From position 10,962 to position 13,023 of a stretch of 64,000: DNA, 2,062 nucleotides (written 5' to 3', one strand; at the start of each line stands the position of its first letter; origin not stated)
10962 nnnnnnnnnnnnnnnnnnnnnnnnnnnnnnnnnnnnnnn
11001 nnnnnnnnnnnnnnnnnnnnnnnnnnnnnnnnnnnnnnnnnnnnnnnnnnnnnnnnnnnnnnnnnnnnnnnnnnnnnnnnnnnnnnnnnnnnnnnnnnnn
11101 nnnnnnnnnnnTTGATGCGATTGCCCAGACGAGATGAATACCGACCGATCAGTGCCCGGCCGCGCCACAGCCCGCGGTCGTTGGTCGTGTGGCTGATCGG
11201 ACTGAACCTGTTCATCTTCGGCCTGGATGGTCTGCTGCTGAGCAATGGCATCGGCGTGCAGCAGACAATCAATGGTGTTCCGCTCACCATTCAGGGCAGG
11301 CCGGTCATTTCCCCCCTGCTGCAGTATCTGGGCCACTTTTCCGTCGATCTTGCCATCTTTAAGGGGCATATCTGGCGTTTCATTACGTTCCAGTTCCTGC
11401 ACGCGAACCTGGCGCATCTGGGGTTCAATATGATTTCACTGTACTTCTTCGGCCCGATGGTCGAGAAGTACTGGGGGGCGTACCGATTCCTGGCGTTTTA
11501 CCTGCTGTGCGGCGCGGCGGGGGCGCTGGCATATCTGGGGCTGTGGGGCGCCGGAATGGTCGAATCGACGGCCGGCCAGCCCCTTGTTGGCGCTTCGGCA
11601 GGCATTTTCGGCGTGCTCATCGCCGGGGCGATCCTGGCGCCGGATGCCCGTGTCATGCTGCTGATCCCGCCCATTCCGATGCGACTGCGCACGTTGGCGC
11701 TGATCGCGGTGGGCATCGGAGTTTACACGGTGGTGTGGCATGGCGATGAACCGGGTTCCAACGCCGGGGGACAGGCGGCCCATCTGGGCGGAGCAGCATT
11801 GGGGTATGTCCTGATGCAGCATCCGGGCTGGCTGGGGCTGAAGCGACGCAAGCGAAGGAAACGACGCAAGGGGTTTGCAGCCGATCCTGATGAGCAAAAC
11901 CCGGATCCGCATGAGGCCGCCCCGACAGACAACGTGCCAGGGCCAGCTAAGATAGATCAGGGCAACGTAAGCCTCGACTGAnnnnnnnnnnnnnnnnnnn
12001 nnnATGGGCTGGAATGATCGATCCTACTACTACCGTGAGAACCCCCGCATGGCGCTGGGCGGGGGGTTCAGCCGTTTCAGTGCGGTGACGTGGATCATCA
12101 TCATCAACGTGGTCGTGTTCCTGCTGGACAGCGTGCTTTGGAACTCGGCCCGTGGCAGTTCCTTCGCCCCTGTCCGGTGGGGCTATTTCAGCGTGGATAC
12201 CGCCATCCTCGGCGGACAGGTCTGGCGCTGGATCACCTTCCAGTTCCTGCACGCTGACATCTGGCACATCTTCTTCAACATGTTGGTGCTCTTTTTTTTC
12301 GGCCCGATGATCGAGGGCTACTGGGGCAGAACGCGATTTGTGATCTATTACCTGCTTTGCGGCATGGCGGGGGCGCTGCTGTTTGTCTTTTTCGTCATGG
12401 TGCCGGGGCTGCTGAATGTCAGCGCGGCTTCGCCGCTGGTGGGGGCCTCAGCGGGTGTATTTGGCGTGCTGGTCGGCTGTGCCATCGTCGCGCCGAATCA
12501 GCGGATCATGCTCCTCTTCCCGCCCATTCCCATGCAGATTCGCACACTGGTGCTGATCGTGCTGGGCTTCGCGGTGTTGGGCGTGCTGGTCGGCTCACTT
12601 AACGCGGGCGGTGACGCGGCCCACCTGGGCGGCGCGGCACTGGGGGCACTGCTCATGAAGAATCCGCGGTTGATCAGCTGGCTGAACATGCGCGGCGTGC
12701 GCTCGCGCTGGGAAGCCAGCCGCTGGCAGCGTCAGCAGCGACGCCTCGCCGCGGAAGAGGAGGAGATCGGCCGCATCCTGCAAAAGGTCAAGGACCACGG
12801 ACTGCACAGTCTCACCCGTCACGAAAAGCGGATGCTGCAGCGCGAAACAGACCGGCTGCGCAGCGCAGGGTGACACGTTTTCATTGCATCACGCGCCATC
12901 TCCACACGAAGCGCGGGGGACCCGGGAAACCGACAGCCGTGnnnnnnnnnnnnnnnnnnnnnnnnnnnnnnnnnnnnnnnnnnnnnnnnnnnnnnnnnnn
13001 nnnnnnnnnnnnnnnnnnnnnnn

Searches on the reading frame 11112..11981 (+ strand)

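Call 15: search_protein_families(library=pfam, proteins=[window:11112-11981:+], max_evalue=0.001)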
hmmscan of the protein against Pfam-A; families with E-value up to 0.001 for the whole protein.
window:11112-11981:+ (289 aa): 2 families
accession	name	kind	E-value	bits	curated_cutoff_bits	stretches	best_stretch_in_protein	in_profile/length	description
PF01694.28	Rhomboid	-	8.2e-27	94.6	22.6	1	85-234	2-136/143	Rhomboid domain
PF08551.15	DUF1751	-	1.2e-06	29.4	22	1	86-143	7-64/99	Eukaryotic integral membrane protein (DUF1751)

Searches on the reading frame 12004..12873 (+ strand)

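Call 15: search_protein_families(library=pfam, proteins=[window:12004-12873:+], max_evalue=0.001)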
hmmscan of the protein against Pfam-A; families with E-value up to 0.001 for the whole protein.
window:12004-12873:+ (289 aa): 3 families
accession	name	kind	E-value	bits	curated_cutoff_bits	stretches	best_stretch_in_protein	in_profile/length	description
PF01694.28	Rhomboid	-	9.5e-27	94.4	22.6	1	71-217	2-136/143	Rhomboid domain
PF08551.15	DUF1751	-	1.9e-07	32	22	1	73-158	8-96/99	Eukaryotic integral membrane protein (DUF1751)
PF20216.3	DUF6576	-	1.9e-06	28.3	27.3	1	249-280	12-43/47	Family of unknown function (DUF6576)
